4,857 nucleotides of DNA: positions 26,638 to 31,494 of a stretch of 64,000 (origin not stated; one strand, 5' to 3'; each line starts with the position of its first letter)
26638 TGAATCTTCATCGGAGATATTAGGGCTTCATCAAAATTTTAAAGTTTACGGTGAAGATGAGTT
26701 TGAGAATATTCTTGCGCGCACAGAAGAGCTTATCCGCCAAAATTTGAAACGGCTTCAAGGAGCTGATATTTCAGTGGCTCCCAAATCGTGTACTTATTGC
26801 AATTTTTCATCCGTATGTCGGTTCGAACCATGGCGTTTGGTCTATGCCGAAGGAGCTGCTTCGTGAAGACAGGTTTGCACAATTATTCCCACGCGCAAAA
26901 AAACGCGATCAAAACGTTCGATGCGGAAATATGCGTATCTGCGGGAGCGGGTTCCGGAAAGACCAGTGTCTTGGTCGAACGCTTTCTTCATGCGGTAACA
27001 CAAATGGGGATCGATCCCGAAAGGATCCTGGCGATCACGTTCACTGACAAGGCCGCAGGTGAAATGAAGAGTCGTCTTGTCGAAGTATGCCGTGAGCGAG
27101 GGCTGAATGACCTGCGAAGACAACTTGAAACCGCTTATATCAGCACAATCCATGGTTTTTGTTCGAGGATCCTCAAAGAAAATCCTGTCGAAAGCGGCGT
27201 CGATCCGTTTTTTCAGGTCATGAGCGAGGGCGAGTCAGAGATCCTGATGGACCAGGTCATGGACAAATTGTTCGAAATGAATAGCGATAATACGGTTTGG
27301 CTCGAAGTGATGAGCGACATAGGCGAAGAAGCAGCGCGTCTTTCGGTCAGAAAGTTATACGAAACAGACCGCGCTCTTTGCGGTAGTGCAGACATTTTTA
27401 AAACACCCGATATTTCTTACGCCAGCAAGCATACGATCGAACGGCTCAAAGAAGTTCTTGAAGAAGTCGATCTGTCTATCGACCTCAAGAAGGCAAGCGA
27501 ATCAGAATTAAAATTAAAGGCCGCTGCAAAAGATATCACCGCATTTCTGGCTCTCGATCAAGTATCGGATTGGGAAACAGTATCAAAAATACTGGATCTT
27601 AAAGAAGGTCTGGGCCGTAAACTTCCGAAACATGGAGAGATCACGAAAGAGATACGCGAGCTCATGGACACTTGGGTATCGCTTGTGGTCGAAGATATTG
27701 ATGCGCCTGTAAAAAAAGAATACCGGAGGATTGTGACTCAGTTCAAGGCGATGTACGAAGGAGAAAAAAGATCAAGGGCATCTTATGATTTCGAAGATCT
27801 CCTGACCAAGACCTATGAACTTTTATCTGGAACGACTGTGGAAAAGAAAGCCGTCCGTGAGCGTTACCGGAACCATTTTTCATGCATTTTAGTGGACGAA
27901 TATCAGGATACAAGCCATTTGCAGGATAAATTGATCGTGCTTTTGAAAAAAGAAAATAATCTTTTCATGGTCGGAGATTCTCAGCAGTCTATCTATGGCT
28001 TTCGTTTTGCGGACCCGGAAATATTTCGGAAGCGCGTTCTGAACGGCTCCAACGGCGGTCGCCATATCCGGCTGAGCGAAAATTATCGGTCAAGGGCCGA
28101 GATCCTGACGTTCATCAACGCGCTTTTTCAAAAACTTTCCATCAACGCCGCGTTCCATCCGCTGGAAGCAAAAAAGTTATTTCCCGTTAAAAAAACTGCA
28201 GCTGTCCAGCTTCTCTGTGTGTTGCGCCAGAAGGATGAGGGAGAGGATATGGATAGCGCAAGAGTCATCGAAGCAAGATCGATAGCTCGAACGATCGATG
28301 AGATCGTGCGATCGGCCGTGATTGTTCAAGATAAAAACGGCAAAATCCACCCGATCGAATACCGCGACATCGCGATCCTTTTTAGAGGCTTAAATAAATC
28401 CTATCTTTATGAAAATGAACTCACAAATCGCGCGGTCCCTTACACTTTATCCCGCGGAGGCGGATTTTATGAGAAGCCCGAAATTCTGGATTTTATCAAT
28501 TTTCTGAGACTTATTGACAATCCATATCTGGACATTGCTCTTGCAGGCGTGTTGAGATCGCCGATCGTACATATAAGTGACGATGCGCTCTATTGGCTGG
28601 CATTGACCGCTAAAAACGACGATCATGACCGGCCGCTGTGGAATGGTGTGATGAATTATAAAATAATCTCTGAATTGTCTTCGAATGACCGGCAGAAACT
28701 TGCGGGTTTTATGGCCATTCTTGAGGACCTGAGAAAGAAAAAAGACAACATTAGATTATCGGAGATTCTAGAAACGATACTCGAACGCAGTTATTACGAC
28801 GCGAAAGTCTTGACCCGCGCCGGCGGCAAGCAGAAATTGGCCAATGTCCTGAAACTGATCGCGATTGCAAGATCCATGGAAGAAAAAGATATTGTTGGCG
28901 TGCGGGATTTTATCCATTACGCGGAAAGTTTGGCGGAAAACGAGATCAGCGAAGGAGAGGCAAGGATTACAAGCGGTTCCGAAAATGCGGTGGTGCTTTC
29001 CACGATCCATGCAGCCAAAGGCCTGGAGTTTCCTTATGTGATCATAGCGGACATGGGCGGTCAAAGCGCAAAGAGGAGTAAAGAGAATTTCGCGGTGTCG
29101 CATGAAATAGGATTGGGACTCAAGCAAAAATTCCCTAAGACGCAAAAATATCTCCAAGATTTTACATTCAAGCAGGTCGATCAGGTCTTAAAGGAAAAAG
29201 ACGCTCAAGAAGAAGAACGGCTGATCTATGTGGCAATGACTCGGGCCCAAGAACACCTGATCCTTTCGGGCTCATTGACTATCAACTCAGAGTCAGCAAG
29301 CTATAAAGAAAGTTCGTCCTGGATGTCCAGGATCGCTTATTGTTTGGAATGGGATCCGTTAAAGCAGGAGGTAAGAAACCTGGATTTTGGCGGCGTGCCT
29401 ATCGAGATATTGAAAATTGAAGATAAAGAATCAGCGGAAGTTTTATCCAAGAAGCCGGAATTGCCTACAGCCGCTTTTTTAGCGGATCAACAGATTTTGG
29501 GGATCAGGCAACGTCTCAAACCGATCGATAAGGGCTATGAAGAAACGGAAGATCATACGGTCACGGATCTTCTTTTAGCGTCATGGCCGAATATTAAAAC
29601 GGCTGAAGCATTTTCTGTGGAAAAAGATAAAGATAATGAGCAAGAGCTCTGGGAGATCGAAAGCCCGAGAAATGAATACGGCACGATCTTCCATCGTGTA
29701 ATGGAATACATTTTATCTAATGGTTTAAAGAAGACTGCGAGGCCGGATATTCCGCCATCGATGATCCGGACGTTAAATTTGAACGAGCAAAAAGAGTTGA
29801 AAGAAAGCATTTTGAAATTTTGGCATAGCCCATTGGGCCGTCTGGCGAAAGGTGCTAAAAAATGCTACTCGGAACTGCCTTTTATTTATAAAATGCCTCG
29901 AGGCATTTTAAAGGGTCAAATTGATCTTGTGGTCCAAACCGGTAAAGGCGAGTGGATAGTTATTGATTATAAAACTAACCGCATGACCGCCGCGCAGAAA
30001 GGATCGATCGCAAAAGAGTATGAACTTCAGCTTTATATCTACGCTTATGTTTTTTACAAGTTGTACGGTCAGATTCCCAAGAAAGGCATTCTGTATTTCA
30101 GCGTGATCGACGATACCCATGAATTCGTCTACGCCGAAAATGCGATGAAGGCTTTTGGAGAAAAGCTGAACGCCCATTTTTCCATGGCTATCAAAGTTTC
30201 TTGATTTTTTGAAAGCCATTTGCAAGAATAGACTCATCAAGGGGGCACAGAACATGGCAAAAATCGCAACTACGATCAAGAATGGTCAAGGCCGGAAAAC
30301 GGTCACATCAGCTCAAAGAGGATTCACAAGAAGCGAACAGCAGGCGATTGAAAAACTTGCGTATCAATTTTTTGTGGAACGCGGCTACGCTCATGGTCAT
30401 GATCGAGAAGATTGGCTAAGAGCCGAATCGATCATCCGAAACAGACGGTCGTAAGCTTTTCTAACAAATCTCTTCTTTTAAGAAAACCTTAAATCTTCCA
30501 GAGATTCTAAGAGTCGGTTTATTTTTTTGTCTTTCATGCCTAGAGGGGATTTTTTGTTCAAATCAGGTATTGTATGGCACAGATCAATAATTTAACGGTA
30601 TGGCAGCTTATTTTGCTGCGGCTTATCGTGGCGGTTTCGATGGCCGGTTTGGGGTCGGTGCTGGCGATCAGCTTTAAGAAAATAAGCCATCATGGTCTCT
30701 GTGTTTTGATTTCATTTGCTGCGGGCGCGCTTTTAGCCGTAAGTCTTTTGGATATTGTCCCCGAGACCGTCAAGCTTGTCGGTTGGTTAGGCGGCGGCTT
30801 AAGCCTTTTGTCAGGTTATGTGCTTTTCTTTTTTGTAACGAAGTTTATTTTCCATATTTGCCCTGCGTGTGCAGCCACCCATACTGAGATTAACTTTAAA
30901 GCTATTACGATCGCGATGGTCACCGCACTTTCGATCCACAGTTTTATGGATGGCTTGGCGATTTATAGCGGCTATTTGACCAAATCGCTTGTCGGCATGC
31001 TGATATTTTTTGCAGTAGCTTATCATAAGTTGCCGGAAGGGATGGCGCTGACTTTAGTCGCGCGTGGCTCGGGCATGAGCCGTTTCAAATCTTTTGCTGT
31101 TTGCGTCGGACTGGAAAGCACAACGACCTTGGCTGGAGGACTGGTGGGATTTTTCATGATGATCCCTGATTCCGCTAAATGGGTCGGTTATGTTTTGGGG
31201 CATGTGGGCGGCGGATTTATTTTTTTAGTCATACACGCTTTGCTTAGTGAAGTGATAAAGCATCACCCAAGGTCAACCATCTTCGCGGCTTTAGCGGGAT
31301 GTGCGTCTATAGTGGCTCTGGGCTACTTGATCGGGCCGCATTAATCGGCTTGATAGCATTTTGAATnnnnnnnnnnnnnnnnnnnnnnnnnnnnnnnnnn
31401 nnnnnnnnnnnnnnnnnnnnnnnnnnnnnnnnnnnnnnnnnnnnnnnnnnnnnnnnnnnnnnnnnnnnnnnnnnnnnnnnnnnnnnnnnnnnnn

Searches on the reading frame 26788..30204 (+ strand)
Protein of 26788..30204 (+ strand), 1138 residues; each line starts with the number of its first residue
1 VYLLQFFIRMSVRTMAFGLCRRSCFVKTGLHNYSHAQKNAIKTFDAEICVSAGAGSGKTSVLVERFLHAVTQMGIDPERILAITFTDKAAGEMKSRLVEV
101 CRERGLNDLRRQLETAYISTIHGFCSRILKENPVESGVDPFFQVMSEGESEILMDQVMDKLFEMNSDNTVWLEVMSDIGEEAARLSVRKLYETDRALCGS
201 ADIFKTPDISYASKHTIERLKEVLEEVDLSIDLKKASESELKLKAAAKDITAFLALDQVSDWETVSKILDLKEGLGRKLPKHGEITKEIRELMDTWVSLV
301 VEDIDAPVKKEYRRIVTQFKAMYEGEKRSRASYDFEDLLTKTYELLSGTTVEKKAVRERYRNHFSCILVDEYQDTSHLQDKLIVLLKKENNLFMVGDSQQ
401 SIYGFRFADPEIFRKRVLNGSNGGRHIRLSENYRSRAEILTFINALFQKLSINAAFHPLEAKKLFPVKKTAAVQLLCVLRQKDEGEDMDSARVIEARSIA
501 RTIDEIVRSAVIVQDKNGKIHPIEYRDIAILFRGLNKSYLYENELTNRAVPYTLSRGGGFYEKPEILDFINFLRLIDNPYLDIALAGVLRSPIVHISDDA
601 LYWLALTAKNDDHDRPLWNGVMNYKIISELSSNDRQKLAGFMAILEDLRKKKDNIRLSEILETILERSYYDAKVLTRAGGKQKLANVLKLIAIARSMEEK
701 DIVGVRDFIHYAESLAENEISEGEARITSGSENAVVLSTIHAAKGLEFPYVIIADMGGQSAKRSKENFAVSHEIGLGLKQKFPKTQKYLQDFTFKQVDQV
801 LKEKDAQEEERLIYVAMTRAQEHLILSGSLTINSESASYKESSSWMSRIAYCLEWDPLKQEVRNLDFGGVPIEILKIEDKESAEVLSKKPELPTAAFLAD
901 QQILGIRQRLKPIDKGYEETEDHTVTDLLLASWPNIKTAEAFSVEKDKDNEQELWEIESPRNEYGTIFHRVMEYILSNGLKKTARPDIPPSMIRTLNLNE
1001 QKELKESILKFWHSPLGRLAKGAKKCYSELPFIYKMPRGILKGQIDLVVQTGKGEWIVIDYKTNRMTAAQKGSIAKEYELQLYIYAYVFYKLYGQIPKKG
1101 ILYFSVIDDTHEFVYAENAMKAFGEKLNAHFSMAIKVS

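Call 14: search_protein_families(library=pfam, proteins=[window:26788-30204:+], max_evalue=0.001)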
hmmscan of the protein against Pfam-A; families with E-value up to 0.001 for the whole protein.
window:26788-30204:+ (1138 aa): 6 families
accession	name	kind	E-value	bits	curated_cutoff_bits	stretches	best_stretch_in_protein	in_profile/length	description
PF00580.27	UvrD-helicase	-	4.1e-63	214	23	1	35-415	3-265/271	UvrD/REP helicase N-terminal domain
PF13361.12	UvrD_C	-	4.1e-39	135.4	25.6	1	427-827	1-346/350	UvrD-like helicase C-terminal domain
PF13245.12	AAA_19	-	3.4e-20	73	25.1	1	37-406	1-134/134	AAA domain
PF12705.13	PDDEXK_1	-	3.7e-12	47.1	22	1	960-1125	34-211/247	PD-(D/E)XK nuclease superfamily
PF13538.12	UvrD_C_2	-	2.1e-11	44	27.4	1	735-760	2-27/52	UvrD-like helicase C-terminal domain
PF01443.25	Viral_helicase1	-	3.2e-05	24.3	21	0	49-98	2-47/228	Viral superfamily 1 RNA helicase core domain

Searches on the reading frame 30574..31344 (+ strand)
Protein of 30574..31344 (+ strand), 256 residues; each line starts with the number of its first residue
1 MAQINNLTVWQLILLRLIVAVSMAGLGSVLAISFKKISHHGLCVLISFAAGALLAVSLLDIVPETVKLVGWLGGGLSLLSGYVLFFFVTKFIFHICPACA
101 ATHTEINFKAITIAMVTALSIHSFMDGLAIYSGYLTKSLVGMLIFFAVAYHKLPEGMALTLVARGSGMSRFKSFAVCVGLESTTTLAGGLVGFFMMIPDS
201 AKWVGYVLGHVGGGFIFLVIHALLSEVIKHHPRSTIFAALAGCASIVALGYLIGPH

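Call 14: search_protein_families(library=pfam, proteins=[window:30574-31344:+], max_evalue=0.001)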
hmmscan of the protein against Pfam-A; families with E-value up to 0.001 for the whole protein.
window:30574-31344:+ (256 aa): 1 family
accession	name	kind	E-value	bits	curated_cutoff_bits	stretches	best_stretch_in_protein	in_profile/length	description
PF02535.28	Zip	-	8.7e-18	65.1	35.1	2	107-249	173-322/323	ZIP Zinc transporter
